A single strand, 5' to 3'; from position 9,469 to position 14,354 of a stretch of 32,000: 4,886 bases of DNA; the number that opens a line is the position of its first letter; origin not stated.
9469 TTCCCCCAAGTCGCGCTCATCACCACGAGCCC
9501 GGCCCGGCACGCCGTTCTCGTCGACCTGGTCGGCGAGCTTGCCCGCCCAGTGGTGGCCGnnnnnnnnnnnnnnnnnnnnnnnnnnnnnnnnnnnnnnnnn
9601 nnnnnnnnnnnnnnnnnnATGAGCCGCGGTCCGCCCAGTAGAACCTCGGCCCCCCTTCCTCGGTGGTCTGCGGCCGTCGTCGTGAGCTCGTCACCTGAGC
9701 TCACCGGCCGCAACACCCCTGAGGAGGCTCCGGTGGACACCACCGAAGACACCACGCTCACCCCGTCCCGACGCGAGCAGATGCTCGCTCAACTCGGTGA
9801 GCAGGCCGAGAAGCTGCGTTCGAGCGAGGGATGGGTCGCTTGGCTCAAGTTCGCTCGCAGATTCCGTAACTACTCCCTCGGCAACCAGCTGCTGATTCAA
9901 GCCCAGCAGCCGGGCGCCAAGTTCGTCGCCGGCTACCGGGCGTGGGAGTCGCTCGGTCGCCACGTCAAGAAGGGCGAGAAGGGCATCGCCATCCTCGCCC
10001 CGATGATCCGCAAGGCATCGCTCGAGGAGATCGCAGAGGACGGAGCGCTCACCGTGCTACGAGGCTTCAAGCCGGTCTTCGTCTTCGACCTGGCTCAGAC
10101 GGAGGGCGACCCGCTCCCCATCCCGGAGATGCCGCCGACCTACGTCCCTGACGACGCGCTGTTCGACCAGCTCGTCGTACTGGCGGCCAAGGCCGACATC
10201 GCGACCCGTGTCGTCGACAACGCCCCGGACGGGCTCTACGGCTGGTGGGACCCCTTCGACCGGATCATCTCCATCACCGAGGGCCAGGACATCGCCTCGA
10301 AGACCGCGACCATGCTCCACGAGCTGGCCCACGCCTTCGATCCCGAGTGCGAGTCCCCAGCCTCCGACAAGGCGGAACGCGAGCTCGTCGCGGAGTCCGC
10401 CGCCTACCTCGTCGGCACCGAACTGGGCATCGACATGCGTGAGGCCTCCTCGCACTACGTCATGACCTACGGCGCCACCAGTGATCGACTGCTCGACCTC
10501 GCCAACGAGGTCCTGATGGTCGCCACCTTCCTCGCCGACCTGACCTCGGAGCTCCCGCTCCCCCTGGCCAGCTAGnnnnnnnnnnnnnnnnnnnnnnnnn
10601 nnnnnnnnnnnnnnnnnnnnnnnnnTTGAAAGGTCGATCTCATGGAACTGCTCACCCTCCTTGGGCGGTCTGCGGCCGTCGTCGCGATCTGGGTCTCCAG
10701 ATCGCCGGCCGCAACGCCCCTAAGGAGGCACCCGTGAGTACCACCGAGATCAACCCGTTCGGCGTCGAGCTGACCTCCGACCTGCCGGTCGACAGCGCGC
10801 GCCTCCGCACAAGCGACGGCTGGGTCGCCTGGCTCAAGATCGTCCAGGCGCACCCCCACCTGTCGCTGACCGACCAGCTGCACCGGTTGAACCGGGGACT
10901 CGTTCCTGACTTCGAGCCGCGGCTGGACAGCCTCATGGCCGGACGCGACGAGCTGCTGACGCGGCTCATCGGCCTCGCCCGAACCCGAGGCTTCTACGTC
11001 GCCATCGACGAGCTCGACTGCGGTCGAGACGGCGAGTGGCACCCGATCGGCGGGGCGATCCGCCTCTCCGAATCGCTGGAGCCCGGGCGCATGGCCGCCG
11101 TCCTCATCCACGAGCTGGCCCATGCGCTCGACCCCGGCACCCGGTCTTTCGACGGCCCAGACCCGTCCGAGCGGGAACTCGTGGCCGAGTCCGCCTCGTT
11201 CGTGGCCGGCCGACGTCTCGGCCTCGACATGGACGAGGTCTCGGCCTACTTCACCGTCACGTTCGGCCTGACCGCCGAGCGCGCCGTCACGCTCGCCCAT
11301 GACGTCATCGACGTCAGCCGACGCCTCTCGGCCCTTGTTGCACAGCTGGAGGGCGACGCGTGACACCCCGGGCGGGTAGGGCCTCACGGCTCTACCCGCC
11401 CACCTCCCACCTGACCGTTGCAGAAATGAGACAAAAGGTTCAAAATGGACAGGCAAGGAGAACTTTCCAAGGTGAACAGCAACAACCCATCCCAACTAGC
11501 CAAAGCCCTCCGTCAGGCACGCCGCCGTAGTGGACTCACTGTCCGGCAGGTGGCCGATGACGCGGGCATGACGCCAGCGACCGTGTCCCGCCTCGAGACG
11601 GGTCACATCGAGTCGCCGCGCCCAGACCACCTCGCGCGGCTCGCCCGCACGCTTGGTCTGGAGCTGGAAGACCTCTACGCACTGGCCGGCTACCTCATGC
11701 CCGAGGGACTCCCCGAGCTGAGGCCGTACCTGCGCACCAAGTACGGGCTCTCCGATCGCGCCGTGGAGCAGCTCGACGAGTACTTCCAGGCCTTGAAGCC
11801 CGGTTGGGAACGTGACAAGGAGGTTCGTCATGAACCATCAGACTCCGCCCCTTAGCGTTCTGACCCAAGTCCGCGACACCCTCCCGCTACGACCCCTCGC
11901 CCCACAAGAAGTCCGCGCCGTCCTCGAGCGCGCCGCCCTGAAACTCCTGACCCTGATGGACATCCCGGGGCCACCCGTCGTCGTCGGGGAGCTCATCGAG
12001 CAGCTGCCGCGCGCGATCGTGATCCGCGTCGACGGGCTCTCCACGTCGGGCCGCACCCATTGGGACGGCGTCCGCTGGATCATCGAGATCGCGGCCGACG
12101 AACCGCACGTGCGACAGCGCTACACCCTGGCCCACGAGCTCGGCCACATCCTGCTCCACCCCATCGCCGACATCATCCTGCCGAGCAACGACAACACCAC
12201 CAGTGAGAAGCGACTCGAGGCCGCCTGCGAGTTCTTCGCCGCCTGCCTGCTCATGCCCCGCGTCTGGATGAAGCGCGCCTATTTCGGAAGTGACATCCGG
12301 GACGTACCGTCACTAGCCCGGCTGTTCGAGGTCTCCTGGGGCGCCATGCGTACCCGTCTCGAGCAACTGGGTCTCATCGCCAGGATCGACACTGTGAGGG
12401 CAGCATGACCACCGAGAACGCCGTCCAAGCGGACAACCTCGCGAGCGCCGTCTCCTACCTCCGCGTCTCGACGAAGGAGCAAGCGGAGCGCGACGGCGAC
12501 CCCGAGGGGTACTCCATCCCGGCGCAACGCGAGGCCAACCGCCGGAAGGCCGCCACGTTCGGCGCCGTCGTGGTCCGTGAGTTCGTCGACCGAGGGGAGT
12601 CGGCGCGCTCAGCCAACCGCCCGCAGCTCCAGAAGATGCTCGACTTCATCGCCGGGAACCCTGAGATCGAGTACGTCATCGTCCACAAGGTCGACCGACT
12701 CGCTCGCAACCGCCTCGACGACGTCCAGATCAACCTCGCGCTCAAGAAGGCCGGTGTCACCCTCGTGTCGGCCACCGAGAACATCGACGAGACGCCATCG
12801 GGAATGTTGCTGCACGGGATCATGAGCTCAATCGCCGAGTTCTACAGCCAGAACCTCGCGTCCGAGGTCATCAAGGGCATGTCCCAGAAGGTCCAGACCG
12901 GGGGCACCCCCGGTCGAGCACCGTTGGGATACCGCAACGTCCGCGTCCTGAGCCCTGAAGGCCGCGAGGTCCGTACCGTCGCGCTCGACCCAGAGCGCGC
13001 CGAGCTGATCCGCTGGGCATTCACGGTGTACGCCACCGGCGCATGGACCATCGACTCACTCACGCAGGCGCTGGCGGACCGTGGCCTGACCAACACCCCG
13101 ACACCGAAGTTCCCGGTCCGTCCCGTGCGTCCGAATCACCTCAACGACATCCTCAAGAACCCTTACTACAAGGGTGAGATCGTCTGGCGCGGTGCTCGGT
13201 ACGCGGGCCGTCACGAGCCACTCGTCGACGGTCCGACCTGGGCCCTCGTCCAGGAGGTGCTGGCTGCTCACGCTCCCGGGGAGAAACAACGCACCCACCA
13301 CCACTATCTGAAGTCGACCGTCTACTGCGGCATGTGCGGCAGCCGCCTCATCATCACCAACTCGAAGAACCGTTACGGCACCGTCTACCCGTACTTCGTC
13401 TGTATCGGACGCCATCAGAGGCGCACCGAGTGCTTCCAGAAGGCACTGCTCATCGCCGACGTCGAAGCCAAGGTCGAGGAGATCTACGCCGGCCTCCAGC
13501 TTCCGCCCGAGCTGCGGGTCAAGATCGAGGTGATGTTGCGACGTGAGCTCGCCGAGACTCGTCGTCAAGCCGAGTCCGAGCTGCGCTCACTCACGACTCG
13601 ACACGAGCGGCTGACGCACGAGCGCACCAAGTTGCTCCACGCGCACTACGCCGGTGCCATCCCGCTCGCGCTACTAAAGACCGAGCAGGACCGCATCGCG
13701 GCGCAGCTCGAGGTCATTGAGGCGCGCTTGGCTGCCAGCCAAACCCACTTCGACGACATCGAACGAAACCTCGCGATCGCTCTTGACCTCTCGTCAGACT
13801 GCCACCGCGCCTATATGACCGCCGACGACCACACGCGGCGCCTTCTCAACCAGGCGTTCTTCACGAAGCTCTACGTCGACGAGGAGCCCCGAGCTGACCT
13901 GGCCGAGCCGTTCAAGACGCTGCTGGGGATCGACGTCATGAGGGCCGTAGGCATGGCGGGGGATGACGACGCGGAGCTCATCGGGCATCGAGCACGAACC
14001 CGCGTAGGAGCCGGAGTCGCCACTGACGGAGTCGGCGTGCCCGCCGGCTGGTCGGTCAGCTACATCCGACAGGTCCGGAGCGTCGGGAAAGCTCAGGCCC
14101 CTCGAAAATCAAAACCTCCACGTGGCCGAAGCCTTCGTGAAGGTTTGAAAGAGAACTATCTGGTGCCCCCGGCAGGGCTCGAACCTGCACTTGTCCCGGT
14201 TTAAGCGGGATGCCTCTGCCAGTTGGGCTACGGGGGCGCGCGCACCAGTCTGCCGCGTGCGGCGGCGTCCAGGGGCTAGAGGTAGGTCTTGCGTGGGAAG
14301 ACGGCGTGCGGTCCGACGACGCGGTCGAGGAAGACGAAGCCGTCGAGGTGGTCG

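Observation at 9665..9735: Covarying bipartite stem-loop conserved in the 5' leaders of both ArdC-like genes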

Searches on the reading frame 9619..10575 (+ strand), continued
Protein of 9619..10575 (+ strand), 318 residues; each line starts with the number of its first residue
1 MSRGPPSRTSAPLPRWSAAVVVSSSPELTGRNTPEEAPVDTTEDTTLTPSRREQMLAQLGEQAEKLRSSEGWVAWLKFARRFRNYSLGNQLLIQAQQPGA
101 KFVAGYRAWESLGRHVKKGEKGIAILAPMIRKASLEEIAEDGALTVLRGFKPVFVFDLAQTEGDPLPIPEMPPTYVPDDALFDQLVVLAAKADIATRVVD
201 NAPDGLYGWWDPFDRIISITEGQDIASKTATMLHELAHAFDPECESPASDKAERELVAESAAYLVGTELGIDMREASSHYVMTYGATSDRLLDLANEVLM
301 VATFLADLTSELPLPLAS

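Call 58: find_encoding_contigs(protein=P0028, flank=3000, max_places=2)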
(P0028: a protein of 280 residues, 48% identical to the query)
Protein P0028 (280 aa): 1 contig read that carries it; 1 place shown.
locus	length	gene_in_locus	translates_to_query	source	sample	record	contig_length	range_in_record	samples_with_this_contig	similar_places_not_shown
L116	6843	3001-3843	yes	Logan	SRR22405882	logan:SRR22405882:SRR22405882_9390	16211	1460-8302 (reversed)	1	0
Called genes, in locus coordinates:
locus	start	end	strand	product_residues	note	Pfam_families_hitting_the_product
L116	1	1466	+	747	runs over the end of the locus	-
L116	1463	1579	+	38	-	-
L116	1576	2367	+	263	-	PF13814:Replic_Relax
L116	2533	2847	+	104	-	-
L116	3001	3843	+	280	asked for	PF08401:ArdcN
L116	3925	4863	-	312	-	-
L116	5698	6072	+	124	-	PF13560:HTH_31, PF01381:HTH_3, PF12844:HTH_19 (weak), PF13413:HTH_25 (weak), PF13443:HTH_26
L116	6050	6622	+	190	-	PF06114:Peptidase_M78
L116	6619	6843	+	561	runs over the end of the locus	?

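Call 59: find_encoding_contigs(protein=P0040, flank=3000, max_places=2)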
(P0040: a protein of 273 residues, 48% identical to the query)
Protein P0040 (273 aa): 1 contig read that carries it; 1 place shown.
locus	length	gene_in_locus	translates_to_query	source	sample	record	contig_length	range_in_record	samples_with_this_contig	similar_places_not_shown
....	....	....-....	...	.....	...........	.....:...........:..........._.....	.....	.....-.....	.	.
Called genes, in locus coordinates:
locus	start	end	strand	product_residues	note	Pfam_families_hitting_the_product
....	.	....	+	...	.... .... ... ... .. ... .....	-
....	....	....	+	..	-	-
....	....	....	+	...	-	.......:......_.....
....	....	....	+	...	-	-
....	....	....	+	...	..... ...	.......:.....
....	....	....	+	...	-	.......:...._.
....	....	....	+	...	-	-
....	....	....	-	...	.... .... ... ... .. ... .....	-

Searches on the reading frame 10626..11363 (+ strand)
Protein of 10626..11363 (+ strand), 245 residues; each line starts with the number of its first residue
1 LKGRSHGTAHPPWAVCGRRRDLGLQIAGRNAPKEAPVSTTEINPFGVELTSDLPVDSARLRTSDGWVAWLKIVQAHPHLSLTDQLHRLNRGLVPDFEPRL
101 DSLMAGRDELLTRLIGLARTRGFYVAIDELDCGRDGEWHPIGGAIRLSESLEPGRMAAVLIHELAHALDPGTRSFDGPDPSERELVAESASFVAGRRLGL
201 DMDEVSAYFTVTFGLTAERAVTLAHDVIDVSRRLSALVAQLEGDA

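Call 9: search_protein_families(library=pfam, proteins=[window:10626-11363:+], max_evalue=0.01)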
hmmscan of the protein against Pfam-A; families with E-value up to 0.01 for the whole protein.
window:10626-11363:+ (245 aa): 2 families
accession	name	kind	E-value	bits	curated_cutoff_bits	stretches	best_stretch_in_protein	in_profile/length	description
PF20573.4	DUF6782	-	0.0022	17.8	27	1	133-167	67-101/241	Putative metallopeptidase family (DUF6782)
PF06114.19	Peptidase_M78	-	0.0032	17.7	22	0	137-173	23-59/123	IrrE N-terminal-like domain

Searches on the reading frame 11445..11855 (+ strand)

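Call 9: search_protein_families(library=pfam, proteins=[window:11445-11855:+], max_evalue=0.01)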
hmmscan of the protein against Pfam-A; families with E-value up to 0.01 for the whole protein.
window:11445-11855:+ (136 aa): 7 families
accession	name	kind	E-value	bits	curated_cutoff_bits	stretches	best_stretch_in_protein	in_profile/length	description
PF13560.12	HTH_31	-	1.9e-15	57.4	27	1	17-76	1-60/64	Helix-turn-helix domain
PF01381.28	HTH_3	-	1.2e-13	51.3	23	1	22-77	1-55/55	Helix-turn-helix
PF13443.12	HTH_26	-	4.8e-09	36.8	22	1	22-78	2-58/63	Cro/C1-type HTH DNA-binding domain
PF12844.13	HTH_19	-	1.3e-07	31.8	30.2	1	20-82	2-63/64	Helix-turn-helix domain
PF13744.12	HTH_37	-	6.9e-06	26.2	27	1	16-75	17-76/80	Helix-turn-helix domain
PF13413.12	HTH_25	-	1.2e-05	25.5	24.6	1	22-72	2-57/62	Helix-turn-helix domain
PF09339.16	HTH_IclR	-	0.00016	21.8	22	1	25-50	13-38/52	IclR helix-turn-helix domain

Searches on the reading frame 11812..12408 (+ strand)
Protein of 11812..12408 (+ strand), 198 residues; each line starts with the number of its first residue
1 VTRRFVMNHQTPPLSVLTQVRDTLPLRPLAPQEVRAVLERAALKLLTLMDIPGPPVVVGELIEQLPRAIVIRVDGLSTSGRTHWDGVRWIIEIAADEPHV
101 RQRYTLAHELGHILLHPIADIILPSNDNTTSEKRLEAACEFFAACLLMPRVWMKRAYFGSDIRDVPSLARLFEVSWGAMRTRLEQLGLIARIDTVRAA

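Call 9: search_protein_families(library=pfam, proteins=[window:11812-12408:+], max_evalue=0.01)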
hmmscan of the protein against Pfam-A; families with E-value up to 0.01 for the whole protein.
window:11812-12408:+ (198 aa): 1 family
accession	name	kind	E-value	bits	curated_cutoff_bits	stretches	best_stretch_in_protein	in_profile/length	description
PF06114.19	Peptidase_M78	-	7.2e-19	68.2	22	1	78-183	18-122/123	IrrE N-terminal-like domain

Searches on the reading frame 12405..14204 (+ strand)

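Call 9: search_protein_families(library=pfam, proteins=[window:12405-14204:+], max_evalue=0.01)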
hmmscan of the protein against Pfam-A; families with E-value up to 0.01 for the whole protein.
window:12405-14204:+ (599 aa): 3 families
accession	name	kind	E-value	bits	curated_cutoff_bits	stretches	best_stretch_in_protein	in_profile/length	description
PF00239.26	Resolvase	-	2.1e-30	106.2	23.3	1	15-167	1-144/145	Resolvase, N terminal domain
PF07508.19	Recombinase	-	1.6e-11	44.8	21.1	1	196-287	1-100/102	Recombinase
PF13408.12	Zn_ribbon_recom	-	3.6e-08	34.1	25.3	1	302-358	2-54/58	Recombinase zinc beta ribbon domain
